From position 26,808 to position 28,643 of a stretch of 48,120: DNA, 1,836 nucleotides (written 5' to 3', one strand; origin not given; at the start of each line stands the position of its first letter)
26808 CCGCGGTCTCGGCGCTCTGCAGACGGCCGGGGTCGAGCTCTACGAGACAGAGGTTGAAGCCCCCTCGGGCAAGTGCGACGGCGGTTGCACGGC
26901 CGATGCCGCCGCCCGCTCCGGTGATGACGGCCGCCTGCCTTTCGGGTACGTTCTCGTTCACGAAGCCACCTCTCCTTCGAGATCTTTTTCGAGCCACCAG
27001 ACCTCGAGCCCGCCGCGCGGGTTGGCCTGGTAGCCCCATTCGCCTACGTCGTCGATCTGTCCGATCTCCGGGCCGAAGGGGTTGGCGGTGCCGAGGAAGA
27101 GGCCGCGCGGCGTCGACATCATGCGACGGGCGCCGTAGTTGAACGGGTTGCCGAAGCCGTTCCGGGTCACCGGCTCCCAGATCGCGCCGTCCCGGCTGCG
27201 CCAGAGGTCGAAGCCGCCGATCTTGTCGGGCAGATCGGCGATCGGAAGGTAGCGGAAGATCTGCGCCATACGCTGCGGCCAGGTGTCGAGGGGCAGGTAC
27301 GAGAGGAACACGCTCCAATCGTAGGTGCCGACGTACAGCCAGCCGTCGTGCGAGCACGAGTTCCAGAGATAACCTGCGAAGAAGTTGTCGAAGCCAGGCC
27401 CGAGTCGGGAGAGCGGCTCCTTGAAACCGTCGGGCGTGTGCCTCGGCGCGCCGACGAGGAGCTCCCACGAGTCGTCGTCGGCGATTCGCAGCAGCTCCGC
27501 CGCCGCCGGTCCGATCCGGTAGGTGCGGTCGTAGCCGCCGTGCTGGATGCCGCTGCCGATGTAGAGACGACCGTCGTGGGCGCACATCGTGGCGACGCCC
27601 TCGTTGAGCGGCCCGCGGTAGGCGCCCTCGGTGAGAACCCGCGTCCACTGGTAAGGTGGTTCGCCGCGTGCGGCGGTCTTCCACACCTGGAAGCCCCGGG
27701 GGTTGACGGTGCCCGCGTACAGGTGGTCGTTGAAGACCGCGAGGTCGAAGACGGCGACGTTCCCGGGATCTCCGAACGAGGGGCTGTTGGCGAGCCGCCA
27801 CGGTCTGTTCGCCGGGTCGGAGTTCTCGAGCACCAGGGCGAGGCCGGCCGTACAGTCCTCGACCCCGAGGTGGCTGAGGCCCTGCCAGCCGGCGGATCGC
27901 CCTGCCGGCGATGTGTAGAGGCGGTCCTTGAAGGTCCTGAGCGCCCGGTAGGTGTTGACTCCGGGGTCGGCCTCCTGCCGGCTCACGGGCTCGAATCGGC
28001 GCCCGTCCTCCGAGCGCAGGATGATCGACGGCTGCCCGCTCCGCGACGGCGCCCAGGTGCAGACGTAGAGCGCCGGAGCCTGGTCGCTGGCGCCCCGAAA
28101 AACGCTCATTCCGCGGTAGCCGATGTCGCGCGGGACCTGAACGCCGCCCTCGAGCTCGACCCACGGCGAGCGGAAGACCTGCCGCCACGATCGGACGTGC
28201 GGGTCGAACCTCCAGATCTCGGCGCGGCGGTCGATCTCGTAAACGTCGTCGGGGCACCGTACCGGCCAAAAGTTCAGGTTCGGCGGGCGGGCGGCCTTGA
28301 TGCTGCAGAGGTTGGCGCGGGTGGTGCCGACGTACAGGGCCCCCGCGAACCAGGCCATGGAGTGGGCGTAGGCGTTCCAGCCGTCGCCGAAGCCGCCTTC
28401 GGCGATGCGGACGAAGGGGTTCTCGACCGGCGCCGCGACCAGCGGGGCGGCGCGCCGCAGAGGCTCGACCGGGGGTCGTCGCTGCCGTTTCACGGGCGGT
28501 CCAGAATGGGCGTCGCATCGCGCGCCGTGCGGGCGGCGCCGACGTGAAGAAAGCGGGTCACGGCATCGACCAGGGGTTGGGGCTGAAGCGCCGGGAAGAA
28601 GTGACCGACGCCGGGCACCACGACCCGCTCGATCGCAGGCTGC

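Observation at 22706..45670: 22-kb translationally coupled pfa/hgl-like PKS operon whose accessory genes do not match the PUFA, heterocyst-glycolipid or olefin-synthase layouts I know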

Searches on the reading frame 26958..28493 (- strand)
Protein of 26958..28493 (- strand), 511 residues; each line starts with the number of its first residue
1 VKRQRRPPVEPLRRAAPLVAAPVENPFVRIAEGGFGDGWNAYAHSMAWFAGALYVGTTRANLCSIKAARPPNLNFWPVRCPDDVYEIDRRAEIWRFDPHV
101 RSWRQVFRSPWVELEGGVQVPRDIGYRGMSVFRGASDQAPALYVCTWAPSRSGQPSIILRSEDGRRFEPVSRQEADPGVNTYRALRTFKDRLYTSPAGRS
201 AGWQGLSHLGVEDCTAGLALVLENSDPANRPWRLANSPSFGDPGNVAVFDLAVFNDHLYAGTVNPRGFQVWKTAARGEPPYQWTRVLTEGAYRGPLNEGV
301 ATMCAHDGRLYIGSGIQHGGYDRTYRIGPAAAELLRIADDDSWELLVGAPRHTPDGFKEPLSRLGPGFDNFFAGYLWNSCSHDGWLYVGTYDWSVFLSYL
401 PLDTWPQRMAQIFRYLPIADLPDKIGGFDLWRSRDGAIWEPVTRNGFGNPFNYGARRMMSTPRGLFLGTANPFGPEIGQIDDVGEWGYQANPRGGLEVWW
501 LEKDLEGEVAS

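Call 7: search_protein_families(library=pfam, proteins=[window:26958-28493:-], max_evalue=0.001)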
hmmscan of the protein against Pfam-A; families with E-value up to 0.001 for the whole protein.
window:26958-28493:- (511 aa): 0 families

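Call 11: find_homologous_proteins(query=window:26958-28493:-)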
Query window:26958-28493:- (511 aa): 1850 proteins with E <= 0.001 among 8000 candidates; the best 120 are listed.
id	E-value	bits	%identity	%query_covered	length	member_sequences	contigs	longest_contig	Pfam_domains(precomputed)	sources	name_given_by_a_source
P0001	0.0e+0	1214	99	100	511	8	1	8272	-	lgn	-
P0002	7.6e-294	994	80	100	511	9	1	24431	-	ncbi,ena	-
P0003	1.4e-248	844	70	95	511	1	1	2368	-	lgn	-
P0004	3.6e-240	817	69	96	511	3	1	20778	-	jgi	-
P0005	2.0e-237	808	70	95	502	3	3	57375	-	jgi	jgi:hypothetical protein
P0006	1.2e-233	795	68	93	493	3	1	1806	-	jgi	jgi:hypothetical protein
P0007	1.0e-231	789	67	95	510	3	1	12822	-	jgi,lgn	jgi:hypothetical protein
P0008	7.7e-230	783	64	100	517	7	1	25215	-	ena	-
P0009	3.0e-228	777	66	96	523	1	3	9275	-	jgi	jgi:hypothetical protein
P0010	5.8e-224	763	66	93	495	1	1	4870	-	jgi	-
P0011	1.8e-218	745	62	97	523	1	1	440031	-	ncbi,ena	-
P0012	8.6e-217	740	84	69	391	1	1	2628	-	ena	-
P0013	1.1e-194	667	59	94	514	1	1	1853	-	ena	-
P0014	1.6e-184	633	57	93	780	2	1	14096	PF13847.13,PF13489.13,PF02353.27,PF13649.13,PF01209.25,PF08241.19,PF08242.19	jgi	jgi:ubiquinone/menaquinone biosynthesis C-methylase UbiE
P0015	1.3e-183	630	57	93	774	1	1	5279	PF13847.13,PF13489.13,PF02353.27,PF05175.21,PF13649.13,PF01209.25,PF08241.19,PF08242.19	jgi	jgi:ubiquinone/menaquinone biosynthesis C-methylase UbiE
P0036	1.7e-170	587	55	96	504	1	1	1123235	-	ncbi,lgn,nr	ncbi:MAG: hypothetical protein KatS3mg131_0066 [Candidatus Tectimicrobiota bacterium]|nr:MAG: hypoth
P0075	4.1e-160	552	50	95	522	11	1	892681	-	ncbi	-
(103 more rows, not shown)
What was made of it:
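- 26958..28493 (-): β-propeller with Asp-box-like motifs, 511 aa, no Pfam family; the marker gene of the cluster family. More than 1850 homologues, often fused to a SAM methyltransferase (call 11).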

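Call 12: find_encoding_contigs(protein=P0011, flank=10000, max_places=2)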
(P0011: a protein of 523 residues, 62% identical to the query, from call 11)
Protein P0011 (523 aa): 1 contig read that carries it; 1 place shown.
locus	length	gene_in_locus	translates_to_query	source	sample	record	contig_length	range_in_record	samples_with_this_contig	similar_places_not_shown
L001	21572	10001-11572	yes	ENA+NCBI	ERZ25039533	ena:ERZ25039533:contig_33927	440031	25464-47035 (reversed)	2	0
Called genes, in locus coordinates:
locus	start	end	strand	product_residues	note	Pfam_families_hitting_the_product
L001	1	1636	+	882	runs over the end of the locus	PF00698:Acyl_transf_1, PF00550:PP-binding (weak)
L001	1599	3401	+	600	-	PF08659:KR, PF00106:adh_short, PF13561:adh_short_C2, PF21089:PKS_DH_N, PF14765:PS-DH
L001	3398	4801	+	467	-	PF00109:ketoacyl-synt, PF02801:Ketoacyl-synt_C, PF16197:KAsynt_C_assoc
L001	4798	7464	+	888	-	PF00698:Acyl_transf_1, PF14765:PS-DH (weak)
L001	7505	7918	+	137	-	-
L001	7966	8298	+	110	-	-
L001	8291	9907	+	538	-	PF01663:Phosphodiest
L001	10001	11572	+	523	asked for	-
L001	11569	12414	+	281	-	PF00106:adh_short, PF08659:KR, PF13561:adh_short_C2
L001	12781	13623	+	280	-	PF02515:CoA_transf_3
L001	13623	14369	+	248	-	PF02515:CoA_transf_3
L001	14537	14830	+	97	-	PF02515:CoA_transf_3 (weak)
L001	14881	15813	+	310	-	PF10503:Esterase_PHB (weak), PF20434:BD-FAE (faint), PF00326:Peptidase_S9 (weak)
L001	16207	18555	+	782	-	PF12704:MacB_PCD, PF02687:FtsX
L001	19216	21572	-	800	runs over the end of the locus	PF12704:MacB_PCD, PF02687:FtsX, PF12704:MacB_PCD, PF02687:FtsX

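Call 13: find_encoding_contigs(protein=P0036, flank=10000, max_places=2)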
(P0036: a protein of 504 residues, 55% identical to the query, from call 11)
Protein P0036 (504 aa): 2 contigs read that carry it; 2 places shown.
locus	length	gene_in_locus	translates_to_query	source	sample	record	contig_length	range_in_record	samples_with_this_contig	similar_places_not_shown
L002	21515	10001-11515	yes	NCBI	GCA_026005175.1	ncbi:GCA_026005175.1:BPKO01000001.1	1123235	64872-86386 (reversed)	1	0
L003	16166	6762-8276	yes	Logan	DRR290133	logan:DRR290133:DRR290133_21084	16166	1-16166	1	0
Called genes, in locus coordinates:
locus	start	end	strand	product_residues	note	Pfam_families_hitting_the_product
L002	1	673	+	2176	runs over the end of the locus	PF03060:NMO, PF00109:ketoacyl-synt, PF02801:Ketoacyl-synt_C, PF16197:KAsynt_C_assoc, PF00698:Acyl_transf_1, PF00550:PP-binding (weak), PF00106:adh_short (weak), PF13561:adh_short_C2 (weak)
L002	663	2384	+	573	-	PF08659:KR, PF00106:adh_short, PF13561:adh_short_C2, PF21089:PKS_DH_N, PF14765:PS-DH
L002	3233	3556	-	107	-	-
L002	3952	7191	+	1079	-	PF00698:Acyl_transf_1, PF14765:PS-DH, PF01648:ACPS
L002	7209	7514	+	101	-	-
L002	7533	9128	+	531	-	PF01663:Phosphodiest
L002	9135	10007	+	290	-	PF12146:Hydrolase_4, PF00561:Abhydrolase_1, PF12697:Abhydrolase_6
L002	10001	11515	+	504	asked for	-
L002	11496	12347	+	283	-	PF13489:Methyltransf_23, PF01209:Ubie_methyltran, PF13649:Methyltransf_25, PF13847:Methyltransf_31, PF08241:Methyltransf_11, PF08242:Methyltransf_12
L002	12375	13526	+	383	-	PF07224:Chlorophyllase (weak), PF07859:Abhydrolase_3 (weak)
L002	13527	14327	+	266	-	PF00106:adh_short, PF08659:KR, PF13561:adh_short_C2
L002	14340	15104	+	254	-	PF00106:adh_short, PF08659:KR, PF13561:adh_short_C2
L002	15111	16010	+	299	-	PF13469:Sulfotransfer_3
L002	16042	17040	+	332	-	PF00756:Esterase (weak), PF10503:Esterase_PHB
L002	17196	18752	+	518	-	-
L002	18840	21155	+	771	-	PF00364:Biotin_lipoyl (faint), PF25917:BSH_RND (weak), PF25973:BSH_CzcB (weak), PF25984:BSH_YknX (weak), PF25881:HH_YBHG (faint), PF25954:Beta-barrel_RND_2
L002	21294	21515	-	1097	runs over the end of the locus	PF13620:CarboxypepD_reg, PF13715:CarbopepD_reg_2 (faint), PF13205:Big_5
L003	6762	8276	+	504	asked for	-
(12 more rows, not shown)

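Call 14: search_protein_families(library=ncbifam, proteins=[window:26958-28493:-], max_evalue=0.00001)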
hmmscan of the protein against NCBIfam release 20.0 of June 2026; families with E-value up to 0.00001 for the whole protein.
window:26958-28493:- (511 aa): 0 families

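Call 17: find_encoding_contigs(protein=P0002, flank=10000, max_places=2)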
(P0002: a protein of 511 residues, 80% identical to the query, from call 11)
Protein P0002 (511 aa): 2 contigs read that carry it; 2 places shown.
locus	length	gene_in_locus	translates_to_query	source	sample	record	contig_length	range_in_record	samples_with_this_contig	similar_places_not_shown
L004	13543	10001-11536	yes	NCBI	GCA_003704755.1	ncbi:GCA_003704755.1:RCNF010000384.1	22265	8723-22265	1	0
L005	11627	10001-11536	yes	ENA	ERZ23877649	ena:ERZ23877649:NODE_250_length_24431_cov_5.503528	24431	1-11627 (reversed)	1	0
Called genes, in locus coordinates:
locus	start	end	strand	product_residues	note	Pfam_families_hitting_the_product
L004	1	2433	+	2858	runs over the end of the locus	PF03060:NMO, PF00109:ketoacyl-synt, PF02801:Ketoacyl-synt_C, PF16197:KAsynt_C_assoc, PF00698:Acyl_transf_1, PF00106:adh_short, PF08659:KR, PF13561:adh_short_C2, +3 more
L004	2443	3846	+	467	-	PF00109:ketoacyl-synt, PF02801:Ketoacyl-synt_C, PF16197:KAsynt_C_assoc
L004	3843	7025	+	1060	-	PF00698:Acyl_transf_1, PF21089:PKS_DH_N (weak), PF14765:PS-DH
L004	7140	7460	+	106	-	-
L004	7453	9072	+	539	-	PF01663:Phosphodiest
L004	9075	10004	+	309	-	PF12146:Hydrolase_4, PF00561:Abhydrolase_1, PF12697:Abhydrolase_6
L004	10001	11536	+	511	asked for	-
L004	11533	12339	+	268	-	PF00106:adh_short, PF08659:KR, PF13561:adh_short_C2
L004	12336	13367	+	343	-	PF02515:CoA_transf_3, PF01409:tRNA-synt_2d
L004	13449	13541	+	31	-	?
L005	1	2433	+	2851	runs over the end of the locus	PF03060:NMO, PF00109:ketoacyl-synt, PF02801:Ketoacyl-synt_C, PF16197:KAsynt_C_assoc, PF00698:Acyl_transf_1, PF00106:adh_short, PF08659:KR, PF13561:adh_short_C2, +3 more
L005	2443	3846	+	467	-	PF00109:ketoacyl-synt, PF02801:Ketoacyl-synt_C, PF16197:KAsynt_C_assoc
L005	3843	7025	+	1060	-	PF00698:Acyl_transf_1, PF21089:PKS_DH_N (weak), PF14765:PS-DH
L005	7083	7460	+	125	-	-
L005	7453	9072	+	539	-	PF01663:Phosphodiest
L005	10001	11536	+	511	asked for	-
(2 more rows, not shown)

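Call 21: find_related_loci(query=A1, collection=genome_contigs, flank=10000)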
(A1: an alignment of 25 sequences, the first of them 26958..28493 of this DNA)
Query A1 (511 aa) in genome_contigs; peptide patterns used: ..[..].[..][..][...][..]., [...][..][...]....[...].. (x = any residue, [..] = any of these).
353 stretches matched a pattern; 319 encode a relative of the query (tblastn E <= 1e-3); the best 80 are kept; 80 distinct loci.
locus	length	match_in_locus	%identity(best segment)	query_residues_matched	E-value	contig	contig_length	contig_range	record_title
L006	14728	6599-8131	79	1-511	0e+0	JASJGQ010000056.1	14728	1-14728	MAG: Acidobacteriota bacterium isolate ChS5.bin.55 ChesSed_k141_1417047, whole genome shotgun sequence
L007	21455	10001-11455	70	19-503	0e+0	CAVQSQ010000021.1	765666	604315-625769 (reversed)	MAG: Candidatus Sulfomarinibacteraceae bacterium isolate MFD09964.bin.2.219 genome assembly, contig: contig_4348, whole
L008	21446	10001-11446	55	10-499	7e-168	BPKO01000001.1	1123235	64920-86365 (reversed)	MAG: Candidatus Tectomicrobia bacterium KatS3mg131 DNA, contig_17984, whole genome shotgun sequence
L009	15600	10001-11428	53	14-499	2e-161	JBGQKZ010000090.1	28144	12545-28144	MAG: Gemmataceae bacterium isolate OBJ2_061818_050_5 k141_2553538_length_28144_cov_24.9852, whole genome shotgun sequenc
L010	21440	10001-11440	51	15-499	4e-161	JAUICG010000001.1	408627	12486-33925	MAG: Gammaproteobacteria bacterium isolate 7_bin.18 NODE_40_length_408627_cov_1.865280, whole genome shotgun sequence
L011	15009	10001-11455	50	11-499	2e-160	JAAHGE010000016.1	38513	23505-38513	MAG: Desertifilum sp. SIO1I2 1I2_NODE_16, whole genome shotgun sequence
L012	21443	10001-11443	50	15-499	1e-157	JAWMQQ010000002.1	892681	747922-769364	Halieaceae bacterium WMMBA7 NODE_2_length_892681_cov_30.524314, whole genome shotgun sequence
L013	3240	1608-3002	51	27-499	2e-163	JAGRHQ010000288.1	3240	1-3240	MAG: Candidatus Competibacteraceae bacterium isolate HKST-UBA202 NODE_288_length_3240_cov_8.293709, whole genome shotgun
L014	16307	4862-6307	50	16-499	5e-153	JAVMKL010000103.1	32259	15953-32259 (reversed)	MAG: Candidatus Competibacter sp. isolate SCELSE-6-Com RS41505SPAdes_bin.009_0000000103, whole genome shotgun sequence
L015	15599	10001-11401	52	27-499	3e-152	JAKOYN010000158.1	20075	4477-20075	MAG: Pseudomonadota bacterium isolate USOA5_maxbin.083 k201_326666, whole genome shotgun sequence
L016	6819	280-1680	51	27-499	7e-152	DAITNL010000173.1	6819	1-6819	MAG TPA_asm: Candidatus Competibacteraceae bacterium isolate CTOTU14315 NODE_287_length_6819_cov_3.221910, whole genome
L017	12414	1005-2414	53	24-499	4e-150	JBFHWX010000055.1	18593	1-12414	MAG: Desulfobulbales bacterium isolate Mix_sand09.2021.07.Z.39 k141_1664799_length_18593_cov_12.0163, whole genome shotg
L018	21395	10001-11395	50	24-500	9e-150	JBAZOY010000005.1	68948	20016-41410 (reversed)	MAG: Syntrophales bacterium isolate SO_2017_SWC_17 scaffold_418_c1_LP-4_2017, whole genome shotgun sequence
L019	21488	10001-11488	50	11-499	8e-150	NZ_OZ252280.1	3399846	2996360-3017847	MAG: Algiphilus sp. isolate eca189b4-f4ed-4db6-838b-2ddcb3464bd1 chromosome 1, complete sequence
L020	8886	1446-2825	52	27-495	2e-149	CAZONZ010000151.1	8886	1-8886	MAG TPA_asm: uncultured bacterium isolate SRP128890_co1_79 genome assembly, contig: NODE_11157_length_8886_cov_12.612841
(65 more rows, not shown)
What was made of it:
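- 26958..28493 (-): Found in 319 species genomes (call 21).
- Propeller family: more than 1850 homologues (call 11), in 319 species genomes (call 21).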

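Call 30: search_solved_structures(query=A1, max_evalue=1)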
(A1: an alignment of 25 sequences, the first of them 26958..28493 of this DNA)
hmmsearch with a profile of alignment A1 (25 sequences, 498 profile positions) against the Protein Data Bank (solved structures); distinct sequences matched with E-value up to 1: 1.
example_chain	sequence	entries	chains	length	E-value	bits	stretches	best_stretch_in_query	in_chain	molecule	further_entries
7p2y_d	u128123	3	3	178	0.55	11.8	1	155-260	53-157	ATP synthase subunit delta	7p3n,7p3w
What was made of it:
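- Tried and rejected: A PDB sequence profile search gave nothing (call 30).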

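Call 37: predict_structure(alignment_id=A1)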
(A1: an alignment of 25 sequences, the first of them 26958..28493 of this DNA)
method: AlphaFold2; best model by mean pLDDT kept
length: 511 residues; sequences in the alignment: 25
mean_pLDDT: 87.8   pTM: 0.89
mean pLDDT of the five models: 87.8, 87.5, 87.1, 86.9, 85.9
residues with pLDDT >= 90: 349; 70-90: 110; 50-70: 23; < 50: 29
segments of 3 or more residues with pLDDT < 50: 1-22, 506-511
pLDDT, mean of each block of 10 residues (from residue 1): 38 39 73 93 97 96 87 91 89 97 97 87 95 96 93 88 96 74 93 89 54 73 94 93 94 97 96 92 96 95 97 89 84 97 97 96 95 93 97 90 78 77 89 95 93 95 97 92 91 91 60 29
secondary structure, 60 per line:
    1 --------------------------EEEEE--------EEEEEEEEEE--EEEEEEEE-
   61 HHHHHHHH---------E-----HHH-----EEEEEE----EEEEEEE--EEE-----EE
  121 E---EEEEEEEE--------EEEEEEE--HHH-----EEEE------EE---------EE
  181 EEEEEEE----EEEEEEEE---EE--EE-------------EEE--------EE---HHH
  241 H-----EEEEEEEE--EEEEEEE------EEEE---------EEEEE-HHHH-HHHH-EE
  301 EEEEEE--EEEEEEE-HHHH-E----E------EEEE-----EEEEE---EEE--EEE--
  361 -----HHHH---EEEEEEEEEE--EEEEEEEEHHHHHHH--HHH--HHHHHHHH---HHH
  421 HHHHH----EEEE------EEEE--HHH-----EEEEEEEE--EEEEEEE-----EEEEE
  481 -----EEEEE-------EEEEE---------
elements in order: E27-31 E40-49 E52-59 H61-68 E92-97 E102-108 E111-113 E119-121 E125-132 E141-147 E158-161 E179-187 E192-199 E222-224 H238-241 E247-254 E257-263 E270-273 E283-287 H289-292 H294-297 E299-306 E309-315 H317-320 E334-337 E343-347 E351-353 E356-358 H366-369 E373-382 E385-392 H393-399 H407-414 H418-425 E430-433 E440-443 E454-461 E464-470 E476-480 E486-490 E498-502

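Call 40: fold_search(model_id=the predicted structure, library=pdb)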
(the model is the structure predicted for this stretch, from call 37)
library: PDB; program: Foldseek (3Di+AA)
matches with E <= 10: 967; with E <= 0.001: 558
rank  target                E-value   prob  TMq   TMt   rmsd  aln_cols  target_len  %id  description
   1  8pjv                  2.2e-09  1.00  0.35  0.57   7.6       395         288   16  Crystal structure of the computationally designed SAKe6DR protein (released 2024-07-10)
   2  8pjt_C                4.3e-09  1.00  0.36  0.57   7.8       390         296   16  Crystal structure of the computationally designed SAKe6DEref protein (released 2024-07-10)
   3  8pjz_A                5.3e-09  1.00  0.36  0.57   7.9       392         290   15  Crystal structure of the computationally designed SAKe6EEtal protein (released 2024-07-10)
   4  7onh_B                7.0e-09  1.00  0.34  0.52   7.7       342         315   15  Crystal structure of the computationally designed SAKe6BE-L3 protein (released 2022-12-14)
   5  7on6                  7.4e-09  1.00  0.34  0.53   6.8       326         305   16  Crystal structure of the computationally designed SAKe6AE protein (released 2022-12-14)
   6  9mey_B                8.7e-09  1.00  0.37  0.53   8.3       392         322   15  Crystal structure of RIT1(GDP) bound to LZTR1(Kelch domain) (released 2025-09-10)
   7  8pjz_B                1.7e-08  1.00  0.33  0.57   6.0       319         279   16  Crystal structure of the computationally designed SAKe6EEtal protein (released 2024-07-10)
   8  8pjr                  1.8e-08  1.00  0.32  0.54   8.0       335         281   16  Crystal structure of the SAKe6AC-LB protein (released 2024-07-10)
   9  9qdu_A                1.8e-08  1.00  0.35  0.56   7.4       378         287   15  KEAP1 complexed to cyclic peptide 30 (released 2026-03-18)
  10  4ch9_A                2.0e-08  1.00  0.32  0.52   8.0       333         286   15  Crystal structure of the human KLHL3 Kelch domain in complex with a WNK4 peptide (released 2014-01-08)
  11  9d1i_A                2.0e-08  1.00  0.34  0.45   8.6       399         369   11  Structure of Ubiquitin bound to KLHDC3-EloB/C (released 2024-11-20)
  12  8pjt_B                2.1e-08  1.00  0.33  0.53   6.7       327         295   18  Crystal structure of the computationally designed SAKe6DEref protein (released 2024-07-10)
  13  3qef_B                2.4e-08  1.00  0.28  0.41   9.5       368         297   12  The structure and function of an arabinan-specific alpha-1,2-arabinofuranosidase identified from screening the activit (released 2011-02-16)
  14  3qed_A                2.7e-08  1.00  0.28  0.42   9.6       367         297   11  The structure and function of an arabinan-specific alpha-1,2-arabinofuranosidase identified from screening the activit (released 2011-02-16)
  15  3qef_A                3.6e-08  1.00  0.28  0.42   9.4       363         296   11  The structure and function of an arabinan-specific alpha-1,2-arabinofuranosidase identified from screening the activit (released 2011-02-16)
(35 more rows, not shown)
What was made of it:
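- Checked: The propeller fold is confirmed by AlphaFold2 (pLDDT 87.8, calls 37, 40), but the protein is far from orphan (call 11).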

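Call 47: find_encoding_contigs(protein=P0075, flank=10000, max_places=1)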
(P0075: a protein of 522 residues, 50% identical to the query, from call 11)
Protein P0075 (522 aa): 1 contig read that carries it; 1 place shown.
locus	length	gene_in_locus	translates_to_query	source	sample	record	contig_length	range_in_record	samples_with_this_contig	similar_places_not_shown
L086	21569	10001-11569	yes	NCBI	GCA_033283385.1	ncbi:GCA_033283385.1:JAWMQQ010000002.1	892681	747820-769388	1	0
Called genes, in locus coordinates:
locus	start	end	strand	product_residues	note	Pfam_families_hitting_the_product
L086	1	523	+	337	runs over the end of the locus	PF01209:Ubie_methyltran (weak), PF13649:Methyltransf_25 (faint), PF13847:Methyltransf_31 (faint), PF08241:Methyltransf_11 (weak)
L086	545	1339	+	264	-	PF23441:SDR, PF00106:adh_short, PF08659:KR, PF13561:adh_short_C2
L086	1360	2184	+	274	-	PF23441:SDR (weak), PF00106:adh_short, PF01370:Epimerase (faint), PF08659:KR, PF13561:adh_short_C2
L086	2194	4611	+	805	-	PF02515:CoA_transf_3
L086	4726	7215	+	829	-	-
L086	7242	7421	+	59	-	PF03966:Trm112p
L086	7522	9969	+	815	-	PF25917:BSH_RND (weak), PF25973:BSH_CzcB (faint), PF25881:HH_YBHG, PF25954:Beta-barrel_RND_2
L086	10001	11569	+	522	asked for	-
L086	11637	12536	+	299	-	PF00685:Sulfotransfer_1 (weak), PF13469:Sulfotransfer_3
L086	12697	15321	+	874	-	-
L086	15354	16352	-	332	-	PF10503:Esterase_PHB (weak)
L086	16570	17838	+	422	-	-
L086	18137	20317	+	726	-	-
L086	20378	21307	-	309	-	PF01073:3Beta_HSD, PF01370:Epimerase, PF02719:Polysacc_synt_2, PF04321:RmlD_sub_bind, PF07993:NAD_binding_4 (faint), PF13460:NAD_binding_10, PF16363:GDP_Man_Dehyd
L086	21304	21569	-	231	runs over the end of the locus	PF01507:PAPS_reduct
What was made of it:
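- CoA-transferases: the two are fused in a Halieaceae genome, which suggests a heteromer (call 47).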
